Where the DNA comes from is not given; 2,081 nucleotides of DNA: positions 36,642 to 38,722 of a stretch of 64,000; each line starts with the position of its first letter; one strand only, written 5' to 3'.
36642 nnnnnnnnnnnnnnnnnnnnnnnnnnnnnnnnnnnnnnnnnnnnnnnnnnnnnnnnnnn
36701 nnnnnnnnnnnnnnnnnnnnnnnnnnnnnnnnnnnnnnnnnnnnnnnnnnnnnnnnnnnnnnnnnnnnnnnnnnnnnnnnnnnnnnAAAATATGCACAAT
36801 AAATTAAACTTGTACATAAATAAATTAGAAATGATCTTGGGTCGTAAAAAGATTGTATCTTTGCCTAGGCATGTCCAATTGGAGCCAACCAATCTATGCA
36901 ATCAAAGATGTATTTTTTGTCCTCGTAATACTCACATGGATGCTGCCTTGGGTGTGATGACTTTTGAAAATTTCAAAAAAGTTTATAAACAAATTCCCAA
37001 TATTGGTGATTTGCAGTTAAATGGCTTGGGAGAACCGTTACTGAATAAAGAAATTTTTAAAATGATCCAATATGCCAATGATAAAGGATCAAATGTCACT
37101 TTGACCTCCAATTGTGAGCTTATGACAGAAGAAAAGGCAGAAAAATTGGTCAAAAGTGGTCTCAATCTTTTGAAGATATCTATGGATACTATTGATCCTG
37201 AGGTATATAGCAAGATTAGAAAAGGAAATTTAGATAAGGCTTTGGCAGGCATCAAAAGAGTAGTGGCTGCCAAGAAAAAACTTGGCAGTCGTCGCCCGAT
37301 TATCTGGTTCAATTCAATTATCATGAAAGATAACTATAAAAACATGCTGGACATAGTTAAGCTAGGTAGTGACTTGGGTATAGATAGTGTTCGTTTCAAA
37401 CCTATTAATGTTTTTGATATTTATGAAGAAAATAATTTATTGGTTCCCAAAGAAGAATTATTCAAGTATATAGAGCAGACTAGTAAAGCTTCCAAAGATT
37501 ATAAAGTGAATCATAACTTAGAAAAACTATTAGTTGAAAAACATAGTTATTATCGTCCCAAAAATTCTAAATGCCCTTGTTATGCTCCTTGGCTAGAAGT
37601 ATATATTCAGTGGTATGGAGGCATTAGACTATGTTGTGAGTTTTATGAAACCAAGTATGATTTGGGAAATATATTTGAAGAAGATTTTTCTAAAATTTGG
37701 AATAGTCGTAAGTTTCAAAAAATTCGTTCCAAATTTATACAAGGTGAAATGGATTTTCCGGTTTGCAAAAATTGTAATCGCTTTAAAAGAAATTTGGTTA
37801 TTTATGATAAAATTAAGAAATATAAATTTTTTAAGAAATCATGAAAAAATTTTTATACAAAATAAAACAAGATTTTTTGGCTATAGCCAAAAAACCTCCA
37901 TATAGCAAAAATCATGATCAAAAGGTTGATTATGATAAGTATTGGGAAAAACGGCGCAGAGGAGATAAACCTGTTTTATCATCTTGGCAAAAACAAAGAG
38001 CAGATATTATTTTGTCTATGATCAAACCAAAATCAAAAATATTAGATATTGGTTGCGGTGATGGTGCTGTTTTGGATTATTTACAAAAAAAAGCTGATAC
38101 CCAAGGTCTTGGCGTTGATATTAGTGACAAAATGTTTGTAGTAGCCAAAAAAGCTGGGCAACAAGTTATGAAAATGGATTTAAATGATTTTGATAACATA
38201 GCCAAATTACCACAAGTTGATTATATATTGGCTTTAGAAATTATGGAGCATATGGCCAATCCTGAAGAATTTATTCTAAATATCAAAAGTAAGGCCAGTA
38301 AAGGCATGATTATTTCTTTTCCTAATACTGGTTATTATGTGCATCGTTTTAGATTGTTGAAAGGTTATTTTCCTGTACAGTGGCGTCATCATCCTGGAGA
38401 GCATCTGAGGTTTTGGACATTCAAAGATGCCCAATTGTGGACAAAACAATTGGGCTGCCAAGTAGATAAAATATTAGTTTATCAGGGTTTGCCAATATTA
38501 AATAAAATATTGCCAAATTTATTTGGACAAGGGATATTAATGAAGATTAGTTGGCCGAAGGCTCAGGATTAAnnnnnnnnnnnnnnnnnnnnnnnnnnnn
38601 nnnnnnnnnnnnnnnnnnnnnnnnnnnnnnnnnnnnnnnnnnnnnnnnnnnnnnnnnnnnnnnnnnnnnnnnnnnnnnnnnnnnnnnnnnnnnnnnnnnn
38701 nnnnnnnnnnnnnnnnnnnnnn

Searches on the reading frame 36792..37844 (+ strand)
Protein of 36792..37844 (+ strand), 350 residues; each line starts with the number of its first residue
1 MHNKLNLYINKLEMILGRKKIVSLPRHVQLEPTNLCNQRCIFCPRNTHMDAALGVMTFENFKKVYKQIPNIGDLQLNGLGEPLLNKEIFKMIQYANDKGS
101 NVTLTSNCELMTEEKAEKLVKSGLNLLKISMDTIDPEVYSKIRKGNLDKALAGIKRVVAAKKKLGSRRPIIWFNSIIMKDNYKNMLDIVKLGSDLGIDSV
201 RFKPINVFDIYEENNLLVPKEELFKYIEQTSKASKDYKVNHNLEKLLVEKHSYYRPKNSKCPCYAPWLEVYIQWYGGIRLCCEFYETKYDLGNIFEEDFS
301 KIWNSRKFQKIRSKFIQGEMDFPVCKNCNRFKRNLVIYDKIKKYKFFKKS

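Call 8: search_protein_families(library=pfam, proteins=[window:36792-37844:+], max_evalue=0.001)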
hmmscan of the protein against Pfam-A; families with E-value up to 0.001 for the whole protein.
window:36792-37844:+ (350 aa): 2 families
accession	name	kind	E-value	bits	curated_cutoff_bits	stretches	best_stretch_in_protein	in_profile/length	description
PF04055.27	Radical_SAM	-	2e-19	70.8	29.5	1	31-189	2-163/166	Radical SAM superfamily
PF13186.11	SPASM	-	8.2e-14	52.1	21.5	1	263-329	1-67/67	Iron-sulfur cluster-binding domain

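Call 59: search_protein_families(library=ncbifam, proteins=[window:36792-37844:+], max_evalue=0.00001)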
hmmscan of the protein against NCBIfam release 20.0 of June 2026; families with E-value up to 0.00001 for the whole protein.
window:36792-37844:+ (350 aa): 42 families (the best 25 are shown)
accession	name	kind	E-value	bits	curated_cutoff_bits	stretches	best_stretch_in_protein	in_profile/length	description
TIGR04317.1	W_rSAM_matur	equivalog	2.9e-41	141.7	380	1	26-330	4-315/349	tungsten cofactor oxidoreductase radical SAM maturase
TIGR04311.1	rSAM_Geo_metal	subfamily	6.3e-35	121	400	1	25-208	2-190/423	radical SAM/SPASM family putative metalloenzyme maturase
TIGR04545.1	rSAM_ahbD_hemeb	equivalog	4.8e-23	82.1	500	1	30-198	4-168/339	heme b synthase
TIGR02668.1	moaA_archaeal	equivalog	1.4e-22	80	325.25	1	29-237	13-220/303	GTP 3',8-cyclase MoaA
NF033640.1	N_Twi_rSAM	subfamily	2e-21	76.6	170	2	262-331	4-72/398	twitch domain-containing radical SAM protein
NF001199.0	PRK00164.2-1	equivalog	8.6e-21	74.4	231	1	30-193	16-176/308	GTP 3',8-cyclase MoaA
TIGR02109.1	PQQ_syn_pqqE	equivalog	1.3e-20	73.6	381.35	1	22-331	3-305/358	pyrroloquinoline quinone biosynthesis protein PqqE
TIGR04054.1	rSAM_NirJ1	equivalog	2.9e-20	72.3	650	1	29-202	39-207/387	putative heme d1 biosynthesis radical SAM protein NirJ1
TIGR04347.1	pseudo_SAM_Halo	equivalog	5.8e-20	71.9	525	1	31-237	43-245/390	TIGR04347 family pseudo-SAM/SPASM protein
TIGR02666.1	moaA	equivalog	7.8e-20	71.1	284.05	1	33-235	17-224/336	GTP 3',8-cyclase MoaA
TIGR04055.1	rSAM_NirJ2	equivalog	2.2e-19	70.1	500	1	31-320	5-291/326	putative heme d1 biosynthesis radical SAM protein NirJ2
TIGR04133.1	rSAM_w_lipo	hypoth_equivalog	8.6e-19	67.7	425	1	27-332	25-325/350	TIGR04133 family radical SAM/SPASM protein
TIGR04321.1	spiroSPASM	subfamily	2.5e-17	62.7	250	1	22-158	227-377/510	spiro-SPASM protein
NF012164.0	AlbA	equivalog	3.4e-16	58.7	850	1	23-311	110-385/442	subtilosin maturase AlbA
TIGR04051.1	rSAM_NirJ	equivalog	4.9e-16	58.7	515.45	1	36-200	12-171/354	heme d1 biosynthesis radical SAM protein NirJ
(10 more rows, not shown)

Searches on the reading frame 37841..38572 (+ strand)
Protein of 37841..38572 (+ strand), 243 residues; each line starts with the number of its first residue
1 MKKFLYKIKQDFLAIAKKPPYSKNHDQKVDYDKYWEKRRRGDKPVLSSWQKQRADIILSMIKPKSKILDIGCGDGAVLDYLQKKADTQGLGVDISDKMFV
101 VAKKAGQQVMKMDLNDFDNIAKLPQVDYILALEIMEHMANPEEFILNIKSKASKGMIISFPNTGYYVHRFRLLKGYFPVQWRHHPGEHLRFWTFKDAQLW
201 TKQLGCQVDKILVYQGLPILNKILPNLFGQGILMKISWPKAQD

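Call 8: search_protein_families(library=pfam, proteins=[window:37841-38572:+], max_evalue=0.001)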
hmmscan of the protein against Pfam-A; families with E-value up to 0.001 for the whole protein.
window:37841-38572:+ (243 aa): 9 families
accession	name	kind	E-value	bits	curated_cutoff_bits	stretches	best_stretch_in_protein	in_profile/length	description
PF07021.18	MetW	-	9.8e-20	71.4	21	1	55-230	5-187/193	Methionine biosynthesis protein MetW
PF13489.12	Methyltransf_23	-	1.8e-13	51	27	1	61-209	20-162/164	Methyltransferase domain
PF08242.18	Methyltransf_12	-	8.2e-12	46.1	30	1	68-150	1-90/98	Methyltransferase domain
PF08241.18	Methyltransf_11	-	3.4e-10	40.9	21.2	1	68-149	1-84/95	Methyltransferase domain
PF13649.12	Methyltransf_25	-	1.5e-09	38.8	27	1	67-145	1-86/97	Methyltransferase domain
PF13847.12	Methyltransf_31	-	4.7e-09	36.5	27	1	62-159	2-108/145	Methyltransferase domain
PF02353.26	CMAS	-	3.9e-08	33.4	27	1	42-139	39-141/273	Mycolic acid cyclopropane synthetase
PF01728.25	FtsJ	-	4.7e-05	23.8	24.1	1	60-130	18-96/181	FtsJ-like methyltransferase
PF08003.17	Methyltransf_9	-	0.00032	20.2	23.8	1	47-154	100-211/315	Protein of unknown function (DUF1698)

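Call 59: search_protein_families(library=ncbifam, proteins=[window:37841-38572:+], max_evalue=0.00001)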
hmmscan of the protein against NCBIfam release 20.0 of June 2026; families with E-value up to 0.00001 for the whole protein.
window:37841-38572:+ (243 aa): 11 families
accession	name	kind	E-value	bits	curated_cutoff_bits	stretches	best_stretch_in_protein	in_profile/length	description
TIGR02081.1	metW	equivalog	7.1e-26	90.9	189.5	1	55-232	5-189/194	methionine biosynthesis protein MetW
TIGR01983.1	UbiG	equivalog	1.6e-10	40.7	102.95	1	64-155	50-146/228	bifunctional 2-polyprenyl-6-hydroxyphenol methylase/3-demethylubiquinol 3-O-methyltransferase UbiG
TIGR02072.1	BioC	equivalog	6.8e-10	39.2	184.95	1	48-158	14-130/244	malonyl-ACP O-methyltransferase BioC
NF045667.1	MTase_DVU1556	equivalog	1.3e-09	37.8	155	1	59-110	18-71/213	DVU_1556 family methyltransferase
NF008686.0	PRK11705.1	equivalog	4.3e-09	35.9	400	1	45-139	147-242/383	cyclopropane fatty acyl phospholipid synthase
TIGR02021.1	BchM-ChlM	equivalog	9.9e-08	31.7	158.9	1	58-182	45-177/218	magnesium protoporphyrin IX methyltransferase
NF043040.1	corrin_prot_MT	hypoth_equivalog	1.4e-07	31.2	180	1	49-108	27-85/216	corrinoid protein-associated methyltransferase CpaM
NF001244.0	PRK00216.1-5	equivalog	1.6e-06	27.6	216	1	48-110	35-97/236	bifunctional demethylmenaquinone methyltransferase/2-methoxy-6-polyprenyl-1,4-benzoquinol methylase UbiE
NF053839.1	CPFASynBruc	equivalog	2.1e-06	27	600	1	60-139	171-253/410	cyclopropane fatty acid synthase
TIGR01934.1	MenG_MenH_UbiE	subfamily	2.8e-06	26.8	158.35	1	49-111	27-87/223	ubiquinone/menaquinone biosynthesis methyltransferase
TIGR04074.1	bacter_Hen1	equivalog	4.1e-06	25.6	340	0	36-205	253-432/462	3' terminal RNA ribose 2'-O-methyltransferase Hen1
